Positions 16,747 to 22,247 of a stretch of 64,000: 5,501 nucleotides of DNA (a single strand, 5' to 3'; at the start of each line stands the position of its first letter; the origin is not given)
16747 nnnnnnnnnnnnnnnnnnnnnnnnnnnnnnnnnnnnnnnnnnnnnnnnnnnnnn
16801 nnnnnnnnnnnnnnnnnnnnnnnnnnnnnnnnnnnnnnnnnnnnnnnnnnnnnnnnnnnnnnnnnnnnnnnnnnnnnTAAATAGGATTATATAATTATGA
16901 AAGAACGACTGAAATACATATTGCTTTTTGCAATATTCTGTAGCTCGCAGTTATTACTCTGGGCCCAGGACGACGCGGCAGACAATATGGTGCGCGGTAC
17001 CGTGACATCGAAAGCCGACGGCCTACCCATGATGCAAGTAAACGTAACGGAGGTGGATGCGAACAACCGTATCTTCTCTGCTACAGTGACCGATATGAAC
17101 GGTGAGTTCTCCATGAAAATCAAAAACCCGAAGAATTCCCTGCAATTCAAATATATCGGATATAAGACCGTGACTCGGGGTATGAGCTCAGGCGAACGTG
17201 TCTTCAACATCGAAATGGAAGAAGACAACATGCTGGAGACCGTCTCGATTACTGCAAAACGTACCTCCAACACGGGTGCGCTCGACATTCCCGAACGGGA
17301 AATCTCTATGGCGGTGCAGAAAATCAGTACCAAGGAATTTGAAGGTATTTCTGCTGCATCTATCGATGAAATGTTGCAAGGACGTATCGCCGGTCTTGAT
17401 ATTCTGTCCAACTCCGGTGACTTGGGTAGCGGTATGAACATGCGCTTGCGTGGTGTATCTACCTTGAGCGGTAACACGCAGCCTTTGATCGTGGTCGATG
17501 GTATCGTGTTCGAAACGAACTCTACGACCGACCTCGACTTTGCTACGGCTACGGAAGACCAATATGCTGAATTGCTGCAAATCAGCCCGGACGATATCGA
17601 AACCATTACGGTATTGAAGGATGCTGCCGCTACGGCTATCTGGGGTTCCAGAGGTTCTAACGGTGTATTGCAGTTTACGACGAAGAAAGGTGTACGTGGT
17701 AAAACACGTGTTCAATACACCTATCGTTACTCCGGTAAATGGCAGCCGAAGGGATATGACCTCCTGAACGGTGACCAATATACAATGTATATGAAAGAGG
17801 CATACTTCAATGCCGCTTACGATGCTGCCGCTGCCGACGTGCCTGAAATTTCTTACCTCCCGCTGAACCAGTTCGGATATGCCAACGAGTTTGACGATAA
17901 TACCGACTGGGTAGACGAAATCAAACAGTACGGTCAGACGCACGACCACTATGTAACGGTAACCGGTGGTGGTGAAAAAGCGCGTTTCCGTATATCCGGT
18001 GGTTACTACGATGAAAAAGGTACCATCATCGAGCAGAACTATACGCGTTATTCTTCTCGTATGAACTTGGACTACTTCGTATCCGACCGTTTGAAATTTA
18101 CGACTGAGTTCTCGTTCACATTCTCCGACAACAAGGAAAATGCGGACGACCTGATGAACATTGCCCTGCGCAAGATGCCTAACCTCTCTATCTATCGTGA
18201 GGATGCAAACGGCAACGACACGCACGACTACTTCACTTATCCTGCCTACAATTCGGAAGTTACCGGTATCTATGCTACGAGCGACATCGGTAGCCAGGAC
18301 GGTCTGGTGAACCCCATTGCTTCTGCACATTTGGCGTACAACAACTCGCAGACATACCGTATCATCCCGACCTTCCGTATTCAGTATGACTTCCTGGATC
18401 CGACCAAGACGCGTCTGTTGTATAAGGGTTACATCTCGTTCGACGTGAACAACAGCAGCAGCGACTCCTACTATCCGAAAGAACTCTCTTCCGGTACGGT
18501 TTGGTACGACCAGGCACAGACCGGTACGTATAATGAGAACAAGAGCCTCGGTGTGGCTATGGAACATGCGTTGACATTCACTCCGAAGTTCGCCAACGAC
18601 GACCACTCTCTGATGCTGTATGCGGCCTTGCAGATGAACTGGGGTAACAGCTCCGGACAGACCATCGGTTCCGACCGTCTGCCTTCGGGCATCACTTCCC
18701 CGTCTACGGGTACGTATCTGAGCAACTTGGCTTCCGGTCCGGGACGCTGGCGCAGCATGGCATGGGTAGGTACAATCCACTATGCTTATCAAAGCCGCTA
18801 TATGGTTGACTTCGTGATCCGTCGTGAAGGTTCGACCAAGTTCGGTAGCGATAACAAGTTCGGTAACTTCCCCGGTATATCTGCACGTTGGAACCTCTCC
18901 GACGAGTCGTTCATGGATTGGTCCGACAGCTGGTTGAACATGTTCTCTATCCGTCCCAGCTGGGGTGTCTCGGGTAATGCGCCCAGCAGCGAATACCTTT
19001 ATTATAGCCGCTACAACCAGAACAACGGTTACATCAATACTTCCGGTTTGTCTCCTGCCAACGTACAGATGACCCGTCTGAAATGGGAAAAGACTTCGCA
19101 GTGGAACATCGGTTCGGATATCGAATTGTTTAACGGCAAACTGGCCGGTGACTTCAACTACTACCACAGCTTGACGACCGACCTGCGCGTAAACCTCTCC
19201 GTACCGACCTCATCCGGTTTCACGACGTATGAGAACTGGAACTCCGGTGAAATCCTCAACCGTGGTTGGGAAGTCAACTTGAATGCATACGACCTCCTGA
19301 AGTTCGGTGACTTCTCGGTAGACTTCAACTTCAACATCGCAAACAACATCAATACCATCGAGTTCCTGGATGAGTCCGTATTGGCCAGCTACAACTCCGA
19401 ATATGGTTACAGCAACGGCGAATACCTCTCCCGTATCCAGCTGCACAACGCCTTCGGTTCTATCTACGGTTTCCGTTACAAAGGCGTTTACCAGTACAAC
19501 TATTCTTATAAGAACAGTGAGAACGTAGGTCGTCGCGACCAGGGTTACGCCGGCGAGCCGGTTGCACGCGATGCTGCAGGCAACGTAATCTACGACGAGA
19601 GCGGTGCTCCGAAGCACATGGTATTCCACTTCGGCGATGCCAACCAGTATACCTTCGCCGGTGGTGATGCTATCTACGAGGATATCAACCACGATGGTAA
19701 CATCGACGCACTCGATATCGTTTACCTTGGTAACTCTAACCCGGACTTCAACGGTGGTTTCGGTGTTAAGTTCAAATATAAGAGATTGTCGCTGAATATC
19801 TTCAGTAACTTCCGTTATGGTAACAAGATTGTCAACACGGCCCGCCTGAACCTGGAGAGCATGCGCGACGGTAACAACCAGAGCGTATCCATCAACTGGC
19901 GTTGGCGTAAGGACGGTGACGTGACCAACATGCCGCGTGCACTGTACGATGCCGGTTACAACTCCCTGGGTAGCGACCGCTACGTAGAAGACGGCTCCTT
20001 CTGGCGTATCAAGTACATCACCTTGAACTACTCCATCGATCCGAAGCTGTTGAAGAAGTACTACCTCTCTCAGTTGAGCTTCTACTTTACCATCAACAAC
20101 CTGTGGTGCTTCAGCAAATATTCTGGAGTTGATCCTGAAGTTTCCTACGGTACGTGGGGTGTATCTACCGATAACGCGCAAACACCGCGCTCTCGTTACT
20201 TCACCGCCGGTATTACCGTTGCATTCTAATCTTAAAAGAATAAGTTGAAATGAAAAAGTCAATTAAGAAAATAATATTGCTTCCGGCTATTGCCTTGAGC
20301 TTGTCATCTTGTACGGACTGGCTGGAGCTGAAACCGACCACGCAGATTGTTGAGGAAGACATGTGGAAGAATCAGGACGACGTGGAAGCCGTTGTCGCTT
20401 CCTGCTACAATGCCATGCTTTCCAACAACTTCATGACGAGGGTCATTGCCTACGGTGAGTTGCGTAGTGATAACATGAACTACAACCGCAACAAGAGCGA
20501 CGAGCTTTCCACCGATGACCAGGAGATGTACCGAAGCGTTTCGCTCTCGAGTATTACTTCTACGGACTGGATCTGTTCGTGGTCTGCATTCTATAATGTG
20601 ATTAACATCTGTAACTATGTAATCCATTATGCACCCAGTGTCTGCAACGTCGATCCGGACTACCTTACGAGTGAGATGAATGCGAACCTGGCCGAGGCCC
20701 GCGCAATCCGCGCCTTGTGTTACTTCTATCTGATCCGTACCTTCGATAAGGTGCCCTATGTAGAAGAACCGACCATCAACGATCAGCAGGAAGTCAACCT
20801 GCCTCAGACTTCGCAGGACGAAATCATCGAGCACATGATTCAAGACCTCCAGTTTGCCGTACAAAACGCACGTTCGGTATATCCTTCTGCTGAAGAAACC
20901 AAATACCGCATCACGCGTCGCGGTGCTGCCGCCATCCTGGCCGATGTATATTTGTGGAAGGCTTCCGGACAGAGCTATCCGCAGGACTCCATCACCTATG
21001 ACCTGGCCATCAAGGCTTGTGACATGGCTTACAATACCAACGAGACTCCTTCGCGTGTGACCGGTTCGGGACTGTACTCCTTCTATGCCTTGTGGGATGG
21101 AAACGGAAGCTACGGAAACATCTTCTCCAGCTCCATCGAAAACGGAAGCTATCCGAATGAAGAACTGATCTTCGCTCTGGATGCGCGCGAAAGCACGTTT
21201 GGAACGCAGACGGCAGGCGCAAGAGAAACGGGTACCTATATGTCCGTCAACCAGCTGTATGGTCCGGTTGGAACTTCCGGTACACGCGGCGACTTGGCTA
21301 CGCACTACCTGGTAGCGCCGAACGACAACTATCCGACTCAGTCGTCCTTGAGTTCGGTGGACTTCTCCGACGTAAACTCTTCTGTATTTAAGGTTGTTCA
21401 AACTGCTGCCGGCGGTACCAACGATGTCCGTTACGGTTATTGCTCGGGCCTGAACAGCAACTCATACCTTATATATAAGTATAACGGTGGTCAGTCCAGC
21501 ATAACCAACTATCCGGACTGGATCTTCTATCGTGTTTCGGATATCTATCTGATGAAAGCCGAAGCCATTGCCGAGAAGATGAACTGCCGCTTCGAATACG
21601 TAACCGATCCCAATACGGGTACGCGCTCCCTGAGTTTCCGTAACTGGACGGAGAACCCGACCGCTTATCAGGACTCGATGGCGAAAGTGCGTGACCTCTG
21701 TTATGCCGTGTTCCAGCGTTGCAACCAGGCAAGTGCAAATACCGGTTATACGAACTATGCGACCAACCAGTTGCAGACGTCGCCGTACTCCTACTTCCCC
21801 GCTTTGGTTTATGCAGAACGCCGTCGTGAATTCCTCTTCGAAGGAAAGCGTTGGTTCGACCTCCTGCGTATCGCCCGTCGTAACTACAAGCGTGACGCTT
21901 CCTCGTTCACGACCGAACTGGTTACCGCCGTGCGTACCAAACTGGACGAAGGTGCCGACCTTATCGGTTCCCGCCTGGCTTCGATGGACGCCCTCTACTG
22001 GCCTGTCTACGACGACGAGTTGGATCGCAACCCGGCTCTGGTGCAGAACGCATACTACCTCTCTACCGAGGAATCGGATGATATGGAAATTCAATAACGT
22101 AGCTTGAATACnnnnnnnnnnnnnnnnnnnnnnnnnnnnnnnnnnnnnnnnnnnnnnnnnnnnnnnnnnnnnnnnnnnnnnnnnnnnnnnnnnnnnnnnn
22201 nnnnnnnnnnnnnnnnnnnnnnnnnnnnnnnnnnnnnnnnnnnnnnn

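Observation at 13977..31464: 17.5-kb seven-gene operon of only FAS1 lipoproteins and SusC/SusD pairs, with no enzyme and no regulator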

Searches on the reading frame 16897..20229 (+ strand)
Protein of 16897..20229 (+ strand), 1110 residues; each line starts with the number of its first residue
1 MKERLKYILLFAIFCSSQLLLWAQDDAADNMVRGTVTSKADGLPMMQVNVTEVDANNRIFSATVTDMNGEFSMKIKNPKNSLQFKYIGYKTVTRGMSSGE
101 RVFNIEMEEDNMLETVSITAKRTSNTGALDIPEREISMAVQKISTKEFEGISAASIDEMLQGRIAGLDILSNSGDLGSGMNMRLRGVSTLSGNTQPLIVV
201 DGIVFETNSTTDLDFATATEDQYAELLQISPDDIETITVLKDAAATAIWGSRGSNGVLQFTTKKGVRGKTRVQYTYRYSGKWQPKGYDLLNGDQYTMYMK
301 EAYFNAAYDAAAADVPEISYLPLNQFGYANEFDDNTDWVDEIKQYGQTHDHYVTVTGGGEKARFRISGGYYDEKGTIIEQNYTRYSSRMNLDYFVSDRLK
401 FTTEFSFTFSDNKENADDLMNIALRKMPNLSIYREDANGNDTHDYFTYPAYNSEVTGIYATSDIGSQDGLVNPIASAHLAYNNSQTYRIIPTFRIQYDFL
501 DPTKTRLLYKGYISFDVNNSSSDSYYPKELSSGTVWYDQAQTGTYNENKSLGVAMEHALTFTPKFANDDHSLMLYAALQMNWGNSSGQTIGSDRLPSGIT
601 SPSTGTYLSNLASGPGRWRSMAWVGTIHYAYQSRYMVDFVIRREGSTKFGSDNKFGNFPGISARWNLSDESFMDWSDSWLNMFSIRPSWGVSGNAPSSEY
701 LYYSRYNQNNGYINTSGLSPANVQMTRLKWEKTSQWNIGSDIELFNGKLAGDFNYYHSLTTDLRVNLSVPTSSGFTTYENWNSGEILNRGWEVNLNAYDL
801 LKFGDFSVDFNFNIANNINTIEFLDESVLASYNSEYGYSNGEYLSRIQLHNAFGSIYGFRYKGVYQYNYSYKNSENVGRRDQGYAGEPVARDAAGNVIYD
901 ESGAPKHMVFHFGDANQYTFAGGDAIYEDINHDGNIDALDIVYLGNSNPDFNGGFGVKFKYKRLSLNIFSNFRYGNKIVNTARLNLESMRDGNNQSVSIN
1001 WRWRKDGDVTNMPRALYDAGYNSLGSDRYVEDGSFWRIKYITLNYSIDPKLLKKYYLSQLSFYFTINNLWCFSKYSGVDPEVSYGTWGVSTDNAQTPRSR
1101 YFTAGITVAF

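Call 3: search_protein_families(library=pfam, proteins=[window:16897-20229:+], max_evalue=0.01)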
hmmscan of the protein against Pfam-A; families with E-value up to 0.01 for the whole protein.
window:16897-20229:+ (1110 aa): 4 families
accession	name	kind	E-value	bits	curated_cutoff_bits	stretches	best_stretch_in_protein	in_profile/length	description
PF07715.20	Plug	-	4.3e-16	59.8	23.9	1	133-257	2-107/107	TonB-dependent Receptor Plug Domain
PF13715.12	CarbopepD_reg_2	-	1.4e-09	38.3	32.2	1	32-116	1-86/88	CarboxypepD_reg-like domain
PF13620.12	CarboxypepD_reg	-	2.9e-07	31.2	32.3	1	32-94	2-64/82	Carboxypeptidase regulatory-like domain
PF00593.30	TonB_dep_Rec_b-barrel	-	2.1e-05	25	27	1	436-877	12-406/436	TonB dependent receptor-like, beta-barrel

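Call 4: search_protein_families(library=ncbifam, proteins=[window:16897-20229:+], max_evalue=0.01)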
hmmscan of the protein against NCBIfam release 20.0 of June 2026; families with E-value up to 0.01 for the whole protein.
window:16897-20229:+ (1110 aa): 2 families
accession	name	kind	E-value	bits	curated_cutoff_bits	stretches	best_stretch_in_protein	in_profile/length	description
TIGR04056.1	OMP_RagA_SusC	subfamily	7.2e-210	699.9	368.25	1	32-1110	3-981/981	SusC/RagA family TonB-linked outer membrane protein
TIGR04057.1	SusC_RagA_signa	signature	2.9e-13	49.4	46.2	1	233-263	1-31/31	SusC/RagA subfamily TonB-dependent outer membrane receptor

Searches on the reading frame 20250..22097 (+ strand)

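Call 3: search_protein_families(library=pfam, proteins=[window:20250-22097:+], max_evalue=0.01)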
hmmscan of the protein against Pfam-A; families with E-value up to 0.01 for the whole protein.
window:20250-22097:+ (615 aa): 2 families
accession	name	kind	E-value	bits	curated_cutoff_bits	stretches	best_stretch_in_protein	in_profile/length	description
PF07980.17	SusD_RagB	-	7.5e-20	72.2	23.1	1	402-603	129-297/297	SusD family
PF14322.12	SusD-like_3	-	1.7e-16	61.5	27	1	23-235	1-191/191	Starch-binding associating with outer membrane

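Call 4: search_protein_families(library=ncbifam, proteins=[window:20250-22097:+], max_evalue=0.01)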
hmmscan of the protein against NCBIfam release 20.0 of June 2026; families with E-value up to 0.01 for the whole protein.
window:20250-22097:+ (615 aa): 2 families
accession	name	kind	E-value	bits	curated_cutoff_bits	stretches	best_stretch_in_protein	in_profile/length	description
NF033072.0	NanU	exception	2.4e-18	66.5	425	2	1-255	1-243/521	SusD family outer membrane lipoprotein NanU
NF033071.0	SusD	exception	3.3e-07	28.9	725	1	1-264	1-259/558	starch-binding outer membrane lipoprotein SusD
